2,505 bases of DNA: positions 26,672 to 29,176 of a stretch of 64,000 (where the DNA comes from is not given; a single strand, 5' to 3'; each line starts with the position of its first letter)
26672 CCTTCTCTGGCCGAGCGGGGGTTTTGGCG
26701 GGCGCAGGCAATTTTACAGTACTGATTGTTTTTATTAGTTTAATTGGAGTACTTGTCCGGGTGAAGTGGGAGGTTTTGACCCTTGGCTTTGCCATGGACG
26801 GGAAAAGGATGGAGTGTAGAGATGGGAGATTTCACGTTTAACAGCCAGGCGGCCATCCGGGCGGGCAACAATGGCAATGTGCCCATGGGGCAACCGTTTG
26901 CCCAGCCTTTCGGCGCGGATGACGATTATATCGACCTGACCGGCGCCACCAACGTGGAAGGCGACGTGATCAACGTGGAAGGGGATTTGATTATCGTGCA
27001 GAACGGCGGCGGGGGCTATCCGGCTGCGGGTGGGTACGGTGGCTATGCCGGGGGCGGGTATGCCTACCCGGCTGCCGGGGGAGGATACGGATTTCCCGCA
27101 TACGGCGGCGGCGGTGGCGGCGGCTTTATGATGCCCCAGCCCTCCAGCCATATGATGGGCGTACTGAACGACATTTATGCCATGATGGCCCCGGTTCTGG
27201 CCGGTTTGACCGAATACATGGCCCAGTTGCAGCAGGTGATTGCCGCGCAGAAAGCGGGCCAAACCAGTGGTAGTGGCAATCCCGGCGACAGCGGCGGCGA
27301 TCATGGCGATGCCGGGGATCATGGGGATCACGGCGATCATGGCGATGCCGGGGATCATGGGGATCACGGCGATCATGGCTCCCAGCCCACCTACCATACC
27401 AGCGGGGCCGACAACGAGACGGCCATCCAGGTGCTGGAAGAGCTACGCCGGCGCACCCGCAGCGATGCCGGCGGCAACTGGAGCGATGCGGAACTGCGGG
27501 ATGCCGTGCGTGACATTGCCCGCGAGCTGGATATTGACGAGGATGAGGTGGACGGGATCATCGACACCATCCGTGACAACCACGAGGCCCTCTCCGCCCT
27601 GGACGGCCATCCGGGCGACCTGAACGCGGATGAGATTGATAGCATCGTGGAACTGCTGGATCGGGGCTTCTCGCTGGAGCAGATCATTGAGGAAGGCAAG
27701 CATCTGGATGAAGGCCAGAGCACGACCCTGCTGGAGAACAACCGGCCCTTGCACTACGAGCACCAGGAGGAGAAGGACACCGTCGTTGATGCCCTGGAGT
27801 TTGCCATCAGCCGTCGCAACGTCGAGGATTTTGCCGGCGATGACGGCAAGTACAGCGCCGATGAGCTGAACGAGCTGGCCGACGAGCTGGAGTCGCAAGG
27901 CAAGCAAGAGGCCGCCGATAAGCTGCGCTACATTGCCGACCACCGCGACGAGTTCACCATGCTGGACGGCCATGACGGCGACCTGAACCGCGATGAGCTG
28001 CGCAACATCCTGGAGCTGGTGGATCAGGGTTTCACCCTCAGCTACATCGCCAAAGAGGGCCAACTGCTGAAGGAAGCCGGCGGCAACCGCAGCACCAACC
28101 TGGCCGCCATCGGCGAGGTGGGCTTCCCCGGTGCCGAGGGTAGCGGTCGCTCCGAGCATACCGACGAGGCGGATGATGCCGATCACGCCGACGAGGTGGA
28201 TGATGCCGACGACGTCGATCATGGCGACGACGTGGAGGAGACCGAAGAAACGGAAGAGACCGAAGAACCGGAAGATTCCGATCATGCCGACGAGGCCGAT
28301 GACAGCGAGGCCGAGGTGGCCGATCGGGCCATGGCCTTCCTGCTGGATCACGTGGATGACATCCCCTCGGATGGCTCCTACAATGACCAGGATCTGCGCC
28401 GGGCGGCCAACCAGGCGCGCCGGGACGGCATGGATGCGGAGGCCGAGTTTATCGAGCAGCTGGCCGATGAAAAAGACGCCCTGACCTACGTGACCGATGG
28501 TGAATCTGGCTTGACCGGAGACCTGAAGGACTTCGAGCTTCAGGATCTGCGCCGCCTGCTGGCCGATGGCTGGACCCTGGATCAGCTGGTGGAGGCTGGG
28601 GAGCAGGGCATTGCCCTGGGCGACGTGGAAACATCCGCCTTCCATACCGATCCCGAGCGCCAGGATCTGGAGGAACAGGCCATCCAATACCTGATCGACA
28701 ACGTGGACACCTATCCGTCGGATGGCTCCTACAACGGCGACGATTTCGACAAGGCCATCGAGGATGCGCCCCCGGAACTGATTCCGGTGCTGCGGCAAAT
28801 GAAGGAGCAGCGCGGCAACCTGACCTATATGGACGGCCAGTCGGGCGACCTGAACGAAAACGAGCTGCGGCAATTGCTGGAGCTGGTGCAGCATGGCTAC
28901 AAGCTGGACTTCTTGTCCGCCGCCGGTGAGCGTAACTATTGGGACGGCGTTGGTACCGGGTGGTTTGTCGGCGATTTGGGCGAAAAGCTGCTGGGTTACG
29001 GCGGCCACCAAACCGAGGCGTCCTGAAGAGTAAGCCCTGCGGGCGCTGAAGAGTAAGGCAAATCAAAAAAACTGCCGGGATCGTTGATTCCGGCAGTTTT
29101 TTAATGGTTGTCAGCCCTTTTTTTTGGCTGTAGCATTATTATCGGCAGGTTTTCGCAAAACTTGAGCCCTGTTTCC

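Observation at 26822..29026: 734-aa extremely acidic multi-repeat protein (Gly-Tyr block, (DHG)n, (ETE)n, four ~45-aa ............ repeats)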

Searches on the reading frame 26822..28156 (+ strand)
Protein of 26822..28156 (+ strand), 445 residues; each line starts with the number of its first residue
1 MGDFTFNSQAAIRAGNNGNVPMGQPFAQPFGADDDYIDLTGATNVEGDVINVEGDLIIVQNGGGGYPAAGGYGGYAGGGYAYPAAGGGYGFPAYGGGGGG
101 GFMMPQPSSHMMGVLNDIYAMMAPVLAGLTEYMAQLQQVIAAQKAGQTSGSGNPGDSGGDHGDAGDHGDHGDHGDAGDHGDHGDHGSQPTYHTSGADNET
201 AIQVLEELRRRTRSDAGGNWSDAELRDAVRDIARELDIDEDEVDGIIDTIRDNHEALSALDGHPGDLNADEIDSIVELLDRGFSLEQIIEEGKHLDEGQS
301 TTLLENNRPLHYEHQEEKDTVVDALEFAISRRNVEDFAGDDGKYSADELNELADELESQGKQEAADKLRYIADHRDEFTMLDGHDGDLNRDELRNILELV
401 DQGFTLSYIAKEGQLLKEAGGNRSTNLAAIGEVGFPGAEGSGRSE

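Call 72: predict_structure(alignment_id=A4)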
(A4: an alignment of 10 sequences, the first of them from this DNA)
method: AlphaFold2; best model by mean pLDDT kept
length: 445 residues; sequences in the alignment: 10
mean_pLDDT: 65.0   pTM: 0.52
mean pLDDT of the five models: 65.0, 64.9, 63.4, 61.9, 61.2
residues with pLDDT >= 90: 86; 70-90: 142; 50-70: 42; < 50: 175
segments of 3 or more residues with pLDDT < 50: 1-82, 84-91, 93-115, 148-195, 437-445
pLDDT, mean of each block of 10 residues (from residue 1): 36 35 36 34 33 32 33 32 37 36 43 48 59 76 57 41 44 40 36 58 84 59 77 87 86 87 79 88 87 84 85 92 95 63 90 97 98 95 88 94 94 90 73 57 33
secondary structure, 60 per line:
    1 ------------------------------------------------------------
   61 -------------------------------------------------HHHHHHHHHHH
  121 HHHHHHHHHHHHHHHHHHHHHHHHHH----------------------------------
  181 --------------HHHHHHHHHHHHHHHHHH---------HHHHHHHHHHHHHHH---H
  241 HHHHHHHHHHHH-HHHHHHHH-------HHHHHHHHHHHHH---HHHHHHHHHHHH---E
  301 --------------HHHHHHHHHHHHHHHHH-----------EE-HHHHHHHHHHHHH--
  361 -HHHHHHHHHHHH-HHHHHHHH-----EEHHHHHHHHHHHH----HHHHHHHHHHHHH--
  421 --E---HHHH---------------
elements in order: H110-146 H195-212 H222-236 H240-252 H254-261 H269-281 H285-296 H315-331 H346-358 H362-373 H375-382 H390-401 H406-418 H427-430
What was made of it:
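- R1 and R2 fold the same way in the 445-aa model (call 72). Its N-terminus is disordered (call 72).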

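Call 74: fold_search(model_id=the predicted structure, library=pdb)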
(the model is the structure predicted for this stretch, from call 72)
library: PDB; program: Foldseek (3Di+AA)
matches with E <= 10: 144; with E <= 0.001: 0
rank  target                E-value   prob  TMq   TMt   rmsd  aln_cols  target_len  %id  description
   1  3e3r_A                8.1e-02  0.54  0.14  0.25  12.3       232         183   16  Crystal structure and biochemical characterization of recombinant human calcyphosine delineates a novel EF-hand-contai (released 2008-08-26)
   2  2f33_MODEL_1_A        1.2e+00  0.20  0.17  0.26  14.9       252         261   13  NMR solution structure of Ca2+-loaded calbindin D28K (released 2006-07-04)
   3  8bbj_C                1.2e+00  0.15  0.12  0.24  18.5       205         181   18  Secretagogin (mouse) in complex with its target peptide from Syntaxin-4 (released 2024-04-03)
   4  5tly_B                1.3e+00  0.05  0.12  0.18  19.9       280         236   14  Crystal Structure of the ER-alpha Ligand-binding Domain (Y537S) in Complex with 3,4-bis(2-fluoro-4-hydroxyphenyl)thiop (released 2017-01-18)
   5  9unw_C                1.3e+00  0.08  0.11  0.17  17.7       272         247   10  mouse PDCD5-TRiC complex (released 2026-03-25)
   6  2hq8_A                1.5e+00  0.11  0.12  0.24  20.9       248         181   12  Crystal structure of coelenterazine-binding protein from renilla muelleri in the ca loaded apo form (released 2006-09-12)
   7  6az6_B                1.6e+00  0.09  0.12  0.21  16.3       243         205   11  Streptococcus agalactiae GntR (released 2017-12-20)
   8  3l19_A                1.7e+00  0.10  0.12  0.23  15.7       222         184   17  Crystal structure of calcium binding domain of CpCDPK3, cgd5_820 (released 2009-12-22)
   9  9unw_G                2.3e+00  0.05  0.11  0.18  17.3       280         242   15  mouse PDCD5-TRiC complex (released 2026-03-25)
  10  8hki_H                2.5e+00  0.07  0.11  0.18  19.0       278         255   11  Human TRiC open state (released 2023-12-13)
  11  6jiv_C                2.6e+00  0.05  0.12  0.11  16.5       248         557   12  SspE crystal structure (released 2020-03-25)
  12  8hki_E                2.6e+00  0.04  0.12  0.17  18.1       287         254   13  Human TRiC open state (released 2023-12-13)
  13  8du6_B                2.7e+00  0.03  0.11  0.17  18.8       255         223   12  Estrogen Receptor Alpha Ligand Binding Domain in Complex with (1'-(4-((1-ethylazetidin-3-yl)oxy)phenyl)-6'-hydroxy-1', (released 2022-11-09)
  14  1j09                  2.9e+00  0.21  0.10  0.10   9.6       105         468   18  Crystal structure of Thermus thermophilus glutamyl-tRNA synthetase complexed with ATP and Glu (released 2003-02-25)
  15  1hvf                  3.2e+00  0.03  0.11  0.14  17.8       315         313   14  STRUCTURAL AND ELECTROPHYSIOLOGICAL ANALYSIS OF ANNEXIN V MUTANTS. MUTAGENESIS OF HUMAN ANNEXIN V, AN IN VITRO VOLTAGE-G (released 1995-03-31)
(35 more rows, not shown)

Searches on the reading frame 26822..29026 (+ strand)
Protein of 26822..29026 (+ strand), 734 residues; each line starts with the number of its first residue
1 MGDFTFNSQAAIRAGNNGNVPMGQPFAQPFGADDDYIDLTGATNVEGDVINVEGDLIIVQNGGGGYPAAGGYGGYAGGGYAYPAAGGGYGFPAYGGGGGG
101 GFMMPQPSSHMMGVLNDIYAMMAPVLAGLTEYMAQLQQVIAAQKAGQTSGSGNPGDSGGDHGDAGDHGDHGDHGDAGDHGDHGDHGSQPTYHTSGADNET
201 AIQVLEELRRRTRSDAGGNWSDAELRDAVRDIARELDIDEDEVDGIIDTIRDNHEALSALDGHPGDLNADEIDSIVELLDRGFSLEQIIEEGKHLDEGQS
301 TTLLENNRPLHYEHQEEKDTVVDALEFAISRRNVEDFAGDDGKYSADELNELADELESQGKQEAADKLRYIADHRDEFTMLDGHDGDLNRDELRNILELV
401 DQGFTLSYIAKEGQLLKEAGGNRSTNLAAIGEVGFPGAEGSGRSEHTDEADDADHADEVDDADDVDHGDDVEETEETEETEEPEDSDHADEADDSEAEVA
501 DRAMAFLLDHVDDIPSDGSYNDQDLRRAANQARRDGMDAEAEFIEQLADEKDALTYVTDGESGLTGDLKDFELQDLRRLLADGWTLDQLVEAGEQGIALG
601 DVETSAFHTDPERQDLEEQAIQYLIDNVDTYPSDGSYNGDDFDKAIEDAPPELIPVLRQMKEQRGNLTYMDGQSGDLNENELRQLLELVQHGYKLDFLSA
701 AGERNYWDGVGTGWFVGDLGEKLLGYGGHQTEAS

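Call 3: search_protein_families(library=pfam, proteins=[window:26822-29026:+], max_evalue=10)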
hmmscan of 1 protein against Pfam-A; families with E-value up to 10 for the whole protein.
window:26822-29026:+ (734 aa): 6 families
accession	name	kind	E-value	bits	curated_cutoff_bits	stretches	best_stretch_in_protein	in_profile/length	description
PF02796.21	HTH_7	-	0.00033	21.2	23.8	1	262-291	1-30/45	Helix-turn-helix domain of resolvase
PF13411.12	MerR_1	-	0.023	15.2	21.6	0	270-289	44-63/69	MerR HTH family regulatory protein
PF13405.12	EF-hand_6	-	0.033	14.4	25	1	377-398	5-27/30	EF-hand domain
PF04255.20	DUF433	-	0.098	12.9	23.6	1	273-297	22-46/56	Protein of unknown function (DUF433)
PF09371.15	Tex_N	-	0.17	12.1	32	0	388-410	13-35/75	Tex-like protein N-terminal domain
PF11719.13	Drc1-Sld2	-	6.6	6.7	28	0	347-500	261-371/416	DNA replication and checkpoint protein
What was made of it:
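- On EF-hand superfamily (Pfam clan EF_hand: EF-hand_1, 5, 6, 7 and others): Best hit is EF-hand_6 at E 0.033, 14.4 bits against a cutoff of 25 (call 3).
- Closest known: Dockerin type I / 'F-hand' duplicated Ca2+ loops. Different: No hit to any dockerin model, even at E up to 10 (call 3).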

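Call 4: search_protein_families(library=ncbifam, proteins=[window:26822-29026:+], max_evalue=10)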
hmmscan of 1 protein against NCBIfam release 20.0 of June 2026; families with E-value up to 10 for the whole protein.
window:26822-29026:+ (734 aa): 3 families
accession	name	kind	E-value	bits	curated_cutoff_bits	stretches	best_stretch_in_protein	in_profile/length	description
NF038313.3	HisXaaSer_A4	exception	5e-08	33.7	55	1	138-188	42-90/93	His-Xaa-Ser repeat protein HxsA4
NF038329.2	gly_rich_SclB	equivalog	2.2e-05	23.6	325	1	128-196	95-163/442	LPXTG-anchored collagen-like adhesin Scl2/SclB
NF038330.1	adhesin_SclA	exception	0.0014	18.4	400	1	145-190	188-235/405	LPXTG-anchored collagen-like adhesin Scl1/SclA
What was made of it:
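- On Harpins: There is no sequence match to harpin families (calls 3, 4).
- On His-Xaa-Ser repeat protein HxsA4 / collagen-like Scl adhesins: All hits fall on the (GDH)n low-complexity stretch at aa 128-196 (call 4).
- Closest known: Harpins. Different: No sequence homology (calls 3, 4).
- No harpin family was hit in Pfam or NCBIfam (calls 3, 4).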

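Call 5: search_solved_structures(query=window:26822-29026:+, max_evalue=10, show_alignments=2)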
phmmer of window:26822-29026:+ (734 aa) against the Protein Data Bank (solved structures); distinct sequences matched with E-value up to 10: 9.
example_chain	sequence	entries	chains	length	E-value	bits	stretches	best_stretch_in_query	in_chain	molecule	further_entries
9lln_C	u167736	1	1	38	0.25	13.3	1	162-187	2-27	collagen-like peptide chain C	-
3i5f_C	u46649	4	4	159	0.32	13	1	247-353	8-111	Myosin catalytic light chain LC-1, mantle muscle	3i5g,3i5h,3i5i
2klw_B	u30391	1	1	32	0.45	12.5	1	159-186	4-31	(DOG)10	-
9llr_B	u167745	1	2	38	2.3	10.1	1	153-186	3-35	ABC type heterotrimer collagen-like peptide chain B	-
9llp_B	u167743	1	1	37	2.5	10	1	155-186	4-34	collagen heterotrimer chain B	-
9lln_E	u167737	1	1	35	3.9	9.4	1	159-186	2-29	collagen-like peptide chain E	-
1f3r_B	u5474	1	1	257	4.4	9.2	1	62-140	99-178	FV ANTIBODY FRAGMENT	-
9cn2_B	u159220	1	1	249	5.5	8.9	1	70-138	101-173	Neutralizing scFv 4B6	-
9llo_A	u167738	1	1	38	7.7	8.4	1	153-185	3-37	collagen-like peptide chain A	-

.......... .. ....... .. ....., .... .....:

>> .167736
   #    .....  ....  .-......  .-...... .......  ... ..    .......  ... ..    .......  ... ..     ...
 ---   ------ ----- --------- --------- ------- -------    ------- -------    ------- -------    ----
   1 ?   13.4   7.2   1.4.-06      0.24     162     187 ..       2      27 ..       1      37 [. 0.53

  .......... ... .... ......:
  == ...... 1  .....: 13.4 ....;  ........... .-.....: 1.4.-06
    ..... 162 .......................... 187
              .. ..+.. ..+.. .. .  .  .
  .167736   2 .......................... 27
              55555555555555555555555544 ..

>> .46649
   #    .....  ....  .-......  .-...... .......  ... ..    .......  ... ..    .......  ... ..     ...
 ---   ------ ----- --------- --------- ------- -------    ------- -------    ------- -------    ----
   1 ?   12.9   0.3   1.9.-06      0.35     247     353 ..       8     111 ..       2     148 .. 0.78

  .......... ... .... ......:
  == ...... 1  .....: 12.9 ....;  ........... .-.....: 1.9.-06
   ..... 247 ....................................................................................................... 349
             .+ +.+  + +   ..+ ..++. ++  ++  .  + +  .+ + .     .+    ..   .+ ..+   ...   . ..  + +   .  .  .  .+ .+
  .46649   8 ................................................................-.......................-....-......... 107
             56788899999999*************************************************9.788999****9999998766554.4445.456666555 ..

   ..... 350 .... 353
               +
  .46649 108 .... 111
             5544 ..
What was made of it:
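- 27263..27406 (+): Disordered Gly/Asp/His linker (aa 148-195) containing (G-D-H/A)10. Its core is a perfect 36-bp x2.4 tandem DNA repeat at 27295-27379. The weak collagen-like and HxsA4 hits are compositional (calls 4, 5).
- Tried and rejected: Pfam, NCBIfam and PDB sequence searches of the whole protein gave only sub-threshold or compositional hits: HTH_7, EF-hand_6, HxsA4 and collagen-like peptides (calls 3-5).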

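Call 8: find_homologous_proteins(query=window:26822-29026:+, max_evalue=0.001)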
Query window:26822-29026:+ (734 aa): 2 proteins with E <= 0.001 among 8000 candidates.
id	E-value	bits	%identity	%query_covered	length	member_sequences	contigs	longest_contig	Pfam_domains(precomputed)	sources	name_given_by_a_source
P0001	0.0e+0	1628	100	100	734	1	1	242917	-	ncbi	-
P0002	2.7e-28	117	35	27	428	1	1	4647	-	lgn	-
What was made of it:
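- Tried and rejected: The full-length query was saturated by low-complexity words (call 8).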

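Call 12: find_encoding_contigs(protein=P0002, flank=5000, max_places=4)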
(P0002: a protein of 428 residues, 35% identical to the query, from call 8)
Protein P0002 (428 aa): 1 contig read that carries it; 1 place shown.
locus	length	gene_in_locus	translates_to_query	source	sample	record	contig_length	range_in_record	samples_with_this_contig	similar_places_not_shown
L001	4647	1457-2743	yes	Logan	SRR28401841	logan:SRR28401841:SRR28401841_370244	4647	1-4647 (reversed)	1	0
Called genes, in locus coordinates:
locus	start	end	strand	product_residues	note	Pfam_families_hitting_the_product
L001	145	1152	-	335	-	PF01380:SIS, PF00571:CBS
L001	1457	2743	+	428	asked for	-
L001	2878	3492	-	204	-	-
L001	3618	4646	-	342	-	?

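Call 33: find_related_loci(query=P0001, collection=genome_contigs, flank=10000)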
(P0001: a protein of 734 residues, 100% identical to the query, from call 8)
Query P0001 (734 aa) in genome_contigs; peptide patterns used: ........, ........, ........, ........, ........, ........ (x = any residue, [..] = any of these).
33 stretches matched a pattern, but none encodes a relative of the query by tblastn (E <= 1e-3).
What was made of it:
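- Tried and rejected: The protein itself found nothing (call 33).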

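Call 35: find_encoding_contigs(protein=P0001, flank=1000, max_places=2)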
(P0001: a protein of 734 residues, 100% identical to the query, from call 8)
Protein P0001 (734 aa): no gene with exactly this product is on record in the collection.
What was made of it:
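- Tried and rejected: The exact look-up of the 734-aa product in assemblies failed (call 35).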
